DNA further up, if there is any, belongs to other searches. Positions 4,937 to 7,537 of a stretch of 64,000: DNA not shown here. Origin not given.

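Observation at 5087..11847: Tandem giant YYY-domain (DUF2298) membrane proteins, one fused to an ArnT/PMT-like GT-C module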

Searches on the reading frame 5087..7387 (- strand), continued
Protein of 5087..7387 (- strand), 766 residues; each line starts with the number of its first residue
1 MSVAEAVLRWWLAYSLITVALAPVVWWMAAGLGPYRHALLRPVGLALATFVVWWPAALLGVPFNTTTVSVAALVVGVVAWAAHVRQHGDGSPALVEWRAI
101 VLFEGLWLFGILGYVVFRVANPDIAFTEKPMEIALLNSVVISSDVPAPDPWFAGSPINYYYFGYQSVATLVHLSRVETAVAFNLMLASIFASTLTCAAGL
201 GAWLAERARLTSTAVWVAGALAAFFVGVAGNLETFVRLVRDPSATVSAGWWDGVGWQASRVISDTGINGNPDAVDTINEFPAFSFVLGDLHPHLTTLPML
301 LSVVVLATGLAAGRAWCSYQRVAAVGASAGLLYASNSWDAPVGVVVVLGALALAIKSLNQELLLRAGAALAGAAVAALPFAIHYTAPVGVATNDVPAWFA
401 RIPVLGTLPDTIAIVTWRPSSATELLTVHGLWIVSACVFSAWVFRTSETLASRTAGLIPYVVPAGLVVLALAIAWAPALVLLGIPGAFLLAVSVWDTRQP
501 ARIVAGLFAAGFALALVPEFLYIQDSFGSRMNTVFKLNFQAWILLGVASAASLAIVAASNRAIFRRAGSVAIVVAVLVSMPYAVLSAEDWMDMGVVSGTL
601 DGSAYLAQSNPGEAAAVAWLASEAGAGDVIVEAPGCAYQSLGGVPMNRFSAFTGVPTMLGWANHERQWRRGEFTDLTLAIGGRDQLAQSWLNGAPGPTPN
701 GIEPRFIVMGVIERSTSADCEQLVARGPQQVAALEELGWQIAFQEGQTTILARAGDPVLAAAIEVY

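Call 77: find_homologous_proteins(query=L082:7851-9848:+, max_evalue=0.00001)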
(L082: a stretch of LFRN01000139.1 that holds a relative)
Query L082:7851-9848:+ (665 aa): 1012 proteins with E <= 0.00001 among 8000 candidates; the best 120 are listed.
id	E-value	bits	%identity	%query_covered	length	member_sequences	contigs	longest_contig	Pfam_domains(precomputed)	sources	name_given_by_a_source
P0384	0.0e+0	1480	100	100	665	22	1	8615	PF10060.16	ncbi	-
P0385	0.0e+0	1322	88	100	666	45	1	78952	PF10060.16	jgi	jgi:YYY domain-containing protein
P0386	0.0e+0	1286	86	100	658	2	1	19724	PF10060.16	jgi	-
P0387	0.0e+0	1275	85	99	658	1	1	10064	PF10060.16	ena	-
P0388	0.0e+0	1273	84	100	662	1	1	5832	PF10060.16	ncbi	ncbi:MAG: DUF2298 domain-containing protein [Methanoculleus sp.]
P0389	0.0e+0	1269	84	99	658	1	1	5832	PF10060.16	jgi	-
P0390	0.0e+0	1269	84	100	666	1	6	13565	PF10060.16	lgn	-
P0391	0.0e+0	1267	84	100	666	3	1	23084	PF10060.16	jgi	jgi:YYY domain-containing protein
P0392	0.0e+0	1261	84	99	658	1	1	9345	PF10060.16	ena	-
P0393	0.0e+0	1253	83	100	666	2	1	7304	PF10060.16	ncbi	-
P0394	0.0e+0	1240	81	100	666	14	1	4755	PF10060.16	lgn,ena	-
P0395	0.0e+0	1235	82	99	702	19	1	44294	PF10060.16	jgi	jgi:YYY domain-containing protein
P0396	0.0e+0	1234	81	100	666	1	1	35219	PF10060.16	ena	-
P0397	0.0e+0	1233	82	99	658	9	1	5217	PF10060.16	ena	-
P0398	0.0e+0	1229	81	100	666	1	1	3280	PF10060.16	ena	-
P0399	0.0e+0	1228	82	99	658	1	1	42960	PF10060.16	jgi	-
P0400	0.0e+0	1228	80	100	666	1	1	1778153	PF10060.16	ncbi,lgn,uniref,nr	ncbi:hypothetical protein F8E02_06685 [Methanoculleus sp. Wushi-C6]|uniref:YYY domain-containing pro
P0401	0.0e+0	1225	81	100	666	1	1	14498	PF10060.16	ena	-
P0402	0.0e+0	1222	80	100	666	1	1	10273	PF10060.16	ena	-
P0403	0.0e+0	1222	81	100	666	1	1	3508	PF10060.16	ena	-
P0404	0.0e+0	1220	81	100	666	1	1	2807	PF10060.16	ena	-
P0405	0.0e+0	1216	80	100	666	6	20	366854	PF10060.16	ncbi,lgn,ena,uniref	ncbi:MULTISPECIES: DUF2298 domain-containing protein [unclassified Methanoculleus]|uniref:DUF2298 do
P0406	0.0e+0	1215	80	100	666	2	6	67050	PF10060.16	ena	-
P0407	0.0e+0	1214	80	100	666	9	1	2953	PF10060.16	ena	-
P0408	0.0e+0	1212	80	100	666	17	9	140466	PF10060.16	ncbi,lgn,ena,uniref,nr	ncbi:DUF2298 domain-containing protein [Methanoculleus sp. UBA303]|uniref:DUF2298 domain-containing 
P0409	0.0e+0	1210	79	100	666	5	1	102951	PF10060.16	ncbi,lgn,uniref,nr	ncbi:DUF2298 domain-containing protein [Methanoculleus sp.]|uniref:DUF2298 domain-containing protein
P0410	0.0e+0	1209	79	100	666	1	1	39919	PF10060.16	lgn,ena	-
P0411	0.0e+0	1209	80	100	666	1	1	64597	PF10060.16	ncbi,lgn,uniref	ncbi:DUF2298 domain-containing protein [Methanoculleus sp.]|uniref:DUF2298 domain-containing protein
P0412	0.0e+0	1207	79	100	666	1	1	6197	PF10060.16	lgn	-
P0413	0.0e+0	1207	79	100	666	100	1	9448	PF10060.16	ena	-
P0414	0.0e+0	1207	80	100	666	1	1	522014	PF10060.16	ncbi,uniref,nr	ncbi:DUF2298 domain-containing protein [Methanoculleus oceani]|uniref:YYY membrane protein n=1 Tax=M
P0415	0.0e+0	1206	79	100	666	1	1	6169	PF10060.16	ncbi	-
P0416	0.0e+0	1204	80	100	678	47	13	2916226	PF10060.16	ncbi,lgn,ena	ncbi:MAG: DUF2298 domain-containing protein [Methanoculleus sp.]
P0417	0.0e+0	1204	80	100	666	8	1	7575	PF10060.16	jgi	-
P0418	0.0e+0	1202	79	100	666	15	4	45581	PF10060.16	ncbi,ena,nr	ncbi:MAG TPA: DUF2298 domain-containing protein [Methanoculleus sp.]|nr:DUF2298 domain-containing pr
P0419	0.0e+0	1200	79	100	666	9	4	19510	PF10060.16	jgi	jgi:YYY domain-containing protein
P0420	0.0e+0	1192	78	100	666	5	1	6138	PF10060.16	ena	-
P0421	0.0e+0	1191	79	98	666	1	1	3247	PF10060.16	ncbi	ncbi:hypothetical protein DSECCO2_561200 [anaerobic digester metagenome]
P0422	0.0e+0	1191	78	100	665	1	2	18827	PF10060.16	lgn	-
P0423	0.0e+0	1190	79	98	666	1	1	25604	PF10060.16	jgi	-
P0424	0.0e+0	1189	79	100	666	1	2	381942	PF10060.16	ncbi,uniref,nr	ncbi:DUF2298 domain-containing protein [Methanoculleus sp.]|uniref:DUF2298 domain-containing protein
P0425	0.0e+0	1187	79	98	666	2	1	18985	PF10060.16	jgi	jgi:YYY domain-containing protein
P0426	0.0e+0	1187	78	99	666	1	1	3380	PF10060.16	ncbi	-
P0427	0.0e+0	1187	77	100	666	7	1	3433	PF10060.16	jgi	-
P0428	0.0e+0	1186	79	98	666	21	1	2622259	PF10060.16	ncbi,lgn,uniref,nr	ncbi:DUF2298 domain-containing protein [Methanoculleus chikugoensis]|uniref:Chlor_Arch_YYY domain pr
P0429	0.0e+0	1186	78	100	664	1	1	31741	PF10060.16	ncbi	-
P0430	0.0e+0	1185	79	98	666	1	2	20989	PF10060.16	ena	-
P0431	0.0e+0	1185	79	98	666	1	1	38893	PF10060.16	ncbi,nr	ncbi:MAG: DUF2298 domain-containing protein [Methanoculleus horonobensis]|nr:DUF2298 domain-containi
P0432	0.0e+0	1184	78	100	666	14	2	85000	PF10060.16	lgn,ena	-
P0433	0.0e+0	1183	78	100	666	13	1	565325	PF10060.16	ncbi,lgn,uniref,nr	ncbi:DUF2298 domain-containing protein [Methanoculleus sediminis]|uniref:DUF2298 domain-containing p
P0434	0.0e+0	1182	78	100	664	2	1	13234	PF10060.16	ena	-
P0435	0.0e+0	1140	75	100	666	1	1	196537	PF10060.16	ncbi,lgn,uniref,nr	ncbi:DUF2298 domain-containing protein [Methanoculleus sp.]|uniref:DUF2298 domain-containing protein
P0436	0.0e+0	1140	75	100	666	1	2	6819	PF10060.16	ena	-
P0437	0.0e+0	1140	75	100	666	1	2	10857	PF10060.16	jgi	-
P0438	0.0e+0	1137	75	100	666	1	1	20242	PF10060.16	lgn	-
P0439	0.0e+0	1123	74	100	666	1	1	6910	PF10060.16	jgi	-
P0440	0.0e+0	1121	74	100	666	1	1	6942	PF10060.16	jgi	-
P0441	0.0e+0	1120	73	100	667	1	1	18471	PF10060.16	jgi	jgi:YYY domain-containing protein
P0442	0.0e+0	1117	73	100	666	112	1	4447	PF10060.16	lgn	-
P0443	0.0e+0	1085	84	84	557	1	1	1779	PF10060.16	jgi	-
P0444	0.0e+0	1081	73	100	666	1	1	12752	PF10060.16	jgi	jgi:YYY domain-containing protein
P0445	0.0e+0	1072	72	99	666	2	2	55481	PF10060.16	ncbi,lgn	-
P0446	0.0e+0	1067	82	85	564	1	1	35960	PF10060.16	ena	-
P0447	0.0e+0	1039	80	85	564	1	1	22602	PF10060.16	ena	-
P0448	0.0e+0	1023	68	99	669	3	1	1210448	PF10060.16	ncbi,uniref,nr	ncbi:DUF2298 domain-containing protein [Methanoculleus taiwanensis]|uniref:DUF2298 domain-containing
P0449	0.0e+0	1019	68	99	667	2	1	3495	PF10060.16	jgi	jgi:YYY domain-containing protein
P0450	0.0e+0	1013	68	99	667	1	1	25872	PF10060.16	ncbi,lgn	-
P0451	2.6e-294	996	66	99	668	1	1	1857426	PF10060.16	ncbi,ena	-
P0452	3.2e-294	996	83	78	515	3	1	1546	PF10060.16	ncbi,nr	ncbi:MAG: hypothetical protein GX885_05700, partial [Methanomicrobiales archaeon]|nr:hypothetical pr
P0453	8.0e-280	948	66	99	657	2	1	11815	PF10060.16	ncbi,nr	ncbi:MAG: hypothetical protein KO206_00175 [Methanomicrobiaceae archaeon]|nr:hypothetical protein [M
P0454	8.0e-265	899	84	72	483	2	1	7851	PF10060.16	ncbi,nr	ncbi:MAG: DUF2298 domain-containing protein, partial [Methanomicrobiales archaeon]|nr:DUF2298 domain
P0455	9.5e-261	885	76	81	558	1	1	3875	PF10060.16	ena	-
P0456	5.3e-259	879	61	99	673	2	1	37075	PF10060.16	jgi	jgi:YYY domain-containing protein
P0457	4.1e-257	873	61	100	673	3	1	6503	PF10060.16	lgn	-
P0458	1.9e-251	854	59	99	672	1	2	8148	PF10060.16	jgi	jgi:YYY domain-containing protein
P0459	3.8e-249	847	58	99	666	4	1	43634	PF10060.16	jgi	-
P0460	8.2e-249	846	59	99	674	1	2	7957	PF10060.16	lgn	-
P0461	8.3e-248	842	60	99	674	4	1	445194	PF10060.16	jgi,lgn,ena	-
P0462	1.2e-247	842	58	99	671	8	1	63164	PF10060.16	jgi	jgi:YYY domain-containing protein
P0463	9.4e-247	839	59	99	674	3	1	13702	PF10060.16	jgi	jgi:YYY domain-containing protein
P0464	1.2e-246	838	58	99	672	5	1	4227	PF10060.16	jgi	jgi:YYY domain-containing protein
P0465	2.5e-246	837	57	99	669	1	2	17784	PF10060.16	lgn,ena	-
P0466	2.5e-246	837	57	99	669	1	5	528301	PF10060.16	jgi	jgi:YYY domain-containing protein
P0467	2.5e-246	837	57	99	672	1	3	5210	PF10060.16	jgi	jgi:YYY domain-containing protein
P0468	3.2e-246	837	57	99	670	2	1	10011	PF10060.16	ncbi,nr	ncbi:MAG: DUF2298 domain-containing protein [Methanoregula sp.]|nr:DUF2298 domain-containing protein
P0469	3.4e-246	837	57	99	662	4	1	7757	PF10060.16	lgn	-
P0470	5.0e-245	833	57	100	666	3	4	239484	PF10060.16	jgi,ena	jgi:YYY domain-containing protein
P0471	5.5e-245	833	57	99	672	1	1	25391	PF10060.16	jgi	jgi:YYY domain-containing protein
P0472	5.9e-245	833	57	99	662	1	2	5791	PF10060.16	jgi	jgi:YYY domain-containing protein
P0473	9.0e-245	832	57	99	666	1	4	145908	PF10060.16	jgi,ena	jgi:YYY domain-containing protein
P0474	1.5e-244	832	57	100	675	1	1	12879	PF10060.16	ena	-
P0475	1.9e-244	831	57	99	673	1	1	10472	PF10060.16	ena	-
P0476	6.2e-244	829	57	99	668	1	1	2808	PF10060.16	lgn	-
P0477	1.2e-243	829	59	99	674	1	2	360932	PF10060.16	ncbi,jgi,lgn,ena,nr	ncbi:MAG TPA: hypothetical protein ENN85_00335 [Methanoculleus sp.]|nr:hypothetical protein [Methano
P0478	1.7e-243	828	57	99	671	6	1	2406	PF10060.16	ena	-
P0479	2.3e-243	828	58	97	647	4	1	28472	PF10060.16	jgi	-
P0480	2.8e-243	827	58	99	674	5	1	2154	PF10060.16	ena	-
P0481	3.0e-243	827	59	99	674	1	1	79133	PF10060.16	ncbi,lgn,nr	ncbi:MAG: DUF2298 domain-containing protein [Methanomicrobiaceae archaeon]|nr:DUF2298 domain-contain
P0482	4.0e-243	827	59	100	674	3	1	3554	PF10060.16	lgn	-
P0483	6.4e-243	826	57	99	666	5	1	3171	PF10060.16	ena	-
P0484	6.6e-243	826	56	99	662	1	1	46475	PF10060.16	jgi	jgi:YYY domain-containing protein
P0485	1.6e-242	825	58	97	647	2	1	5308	PF10060.16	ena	-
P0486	2.1e-242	824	57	99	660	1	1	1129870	PF10060.16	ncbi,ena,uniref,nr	ncbi:DUF2298 domain-containing protein [uncultured Methanoregula sp.]|uniref:DUF2298 domain-containi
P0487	2.5e-242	824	57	99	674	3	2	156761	PF10060.16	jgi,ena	-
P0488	2.6e-242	824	57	100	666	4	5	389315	PF10060.16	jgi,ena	jgi:YYY domain-containing protein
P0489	3.7e-242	824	56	99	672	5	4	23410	PF10060.16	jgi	jgi:YYY domain-containing protein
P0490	3.8e-242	824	57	99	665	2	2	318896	PF10060.16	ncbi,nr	ncbi:MAG: DUF2298 domain-containing protein [Methanomicrobiales archaeon]|nr:DUF2298 domain-containi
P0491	4.0e-242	824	56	99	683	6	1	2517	PF10060.16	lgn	-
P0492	4.1e-242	823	57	100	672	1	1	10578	PF10060.16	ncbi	-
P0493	4.6e-242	823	55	99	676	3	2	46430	PF10060.16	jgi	jgi:YYY domain-containing protein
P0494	4.7e-242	823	56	100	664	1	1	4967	PF10060.16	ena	-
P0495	6.1e-242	823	57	99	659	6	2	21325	PF10060.16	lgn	-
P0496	8.3e-242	822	57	99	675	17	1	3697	PF10060.16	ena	-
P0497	8.8e-242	822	56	99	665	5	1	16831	PF10060.16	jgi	jgi:YYY domain-containing protein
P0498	9.8e-242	822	57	99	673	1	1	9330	PF10060.16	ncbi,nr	ncbi:MAG: DUF2298 domain-containing protein [Methanoregula sp.]|nr:DUF2298 domain-containing protein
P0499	1.5e-241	822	57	99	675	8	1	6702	PF10060.16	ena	-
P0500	1.5e-241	822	57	99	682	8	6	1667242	PF10060.16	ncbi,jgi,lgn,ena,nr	ncbi:MAG: hypothetical protein CVV30_09535 [Methanomicrobiales archaeon HGW-Methanomicrobiales-1]|jg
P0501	2.5e-241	821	56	99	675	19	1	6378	PF10060.16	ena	-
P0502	3.5e-241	820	56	100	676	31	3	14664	PF10060.16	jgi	jgi:YYY domain-containing protein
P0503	4.9e-241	820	58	99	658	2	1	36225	PF10060.16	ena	-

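Call 78: find_encoding_contigs(protein=P0428, flank=9000, max_places=1)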
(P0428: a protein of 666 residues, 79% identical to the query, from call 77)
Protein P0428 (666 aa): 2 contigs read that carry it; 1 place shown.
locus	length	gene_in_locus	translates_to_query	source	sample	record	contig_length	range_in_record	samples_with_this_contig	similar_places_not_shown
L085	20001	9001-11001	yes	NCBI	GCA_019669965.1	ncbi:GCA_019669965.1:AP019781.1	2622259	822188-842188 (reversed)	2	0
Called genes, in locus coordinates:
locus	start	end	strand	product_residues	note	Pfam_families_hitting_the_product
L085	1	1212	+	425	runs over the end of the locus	PF00009:GTP_EFTU, PF03144:GTP_EFTU_D2, PF03143:GTP_EFTU_D3, PF22594:GTP-eEF1A_C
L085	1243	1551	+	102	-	PF00338:Ribosomal_S10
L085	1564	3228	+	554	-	PF02366:PMT, PF13231:PMT_2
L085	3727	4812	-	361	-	-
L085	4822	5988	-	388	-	PF00091:Tubulin, PF21011:CetZ_C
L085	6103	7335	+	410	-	PF01266:DAO (faint), PF01593:Amino_oxidase, PF13450:NAD_binding_8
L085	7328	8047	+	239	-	PF00535:Glycos_transf_2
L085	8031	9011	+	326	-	PF03706:LPG_synthase_TM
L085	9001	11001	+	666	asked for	PF10060:DUF2298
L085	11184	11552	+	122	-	PF01248:Ribosomal_L7Ae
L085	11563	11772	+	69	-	PF01200:Ribosomal_S28e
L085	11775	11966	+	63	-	PF01246:Ribosomal_L24e, PF06467:zf-FCS (weak)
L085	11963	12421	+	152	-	PF00334:NDK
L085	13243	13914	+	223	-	PF01914:MarC, PF01810:LysE (weak)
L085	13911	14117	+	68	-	-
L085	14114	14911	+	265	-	PF00795:CN_hydrolase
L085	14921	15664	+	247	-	PF04307:YdjM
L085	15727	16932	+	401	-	PF00291:PALP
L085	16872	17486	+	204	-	PF19119:DUF5803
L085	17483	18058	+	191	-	PF01810:LysE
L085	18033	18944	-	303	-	PF02775:TPP_enzyme_C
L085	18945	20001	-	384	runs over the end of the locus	PF01855:POR_N, PF02780:Transketolase_C (weak), PF17147:PFOR_II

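Call 79: find_encoding_contigs(protein=P0486, flank=9000, max_places=1)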
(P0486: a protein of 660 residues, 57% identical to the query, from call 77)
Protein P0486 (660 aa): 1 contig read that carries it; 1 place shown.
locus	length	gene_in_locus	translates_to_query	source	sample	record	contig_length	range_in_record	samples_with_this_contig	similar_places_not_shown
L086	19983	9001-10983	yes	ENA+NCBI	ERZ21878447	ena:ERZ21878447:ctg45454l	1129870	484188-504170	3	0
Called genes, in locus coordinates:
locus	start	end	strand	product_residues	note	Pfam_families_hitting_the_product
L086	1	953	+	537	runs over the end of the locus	PF02366:PMT, PF13231:PMT_2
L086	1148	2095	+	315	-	PF05598:DUF772, PF01609:DDE_Tnp_1, PF13359:DDE_Tnp_4 (weak)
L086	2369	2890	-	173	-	PF13358:DDE_3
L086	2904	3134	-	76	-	PF13592:HTH_33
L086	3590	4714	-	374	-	-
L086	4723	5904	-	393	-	PF00091:Tubulin, PF21011:CetZ_C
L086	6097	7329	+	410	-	PF01266:DAO (weak), PF01593:Amino_oxidase, PF13450:NAD_binding_8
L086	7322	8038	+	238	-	PF00535:Glycos_transf_2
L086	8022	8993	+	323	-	PF03706:LPG_synthase_TM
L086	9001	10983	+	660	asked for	PF10060:DUF2298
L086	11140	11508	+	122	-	PF01248:Ribosomal_L7Ae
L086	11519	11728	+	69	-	PF01200:Ribosomal_S28e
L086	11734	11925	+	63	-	PF01246:Ribosomal_L24e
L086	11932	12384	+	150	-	PF00334:NDK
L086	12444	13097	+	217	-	PF01914:MarC, PF01810:LysE (weak)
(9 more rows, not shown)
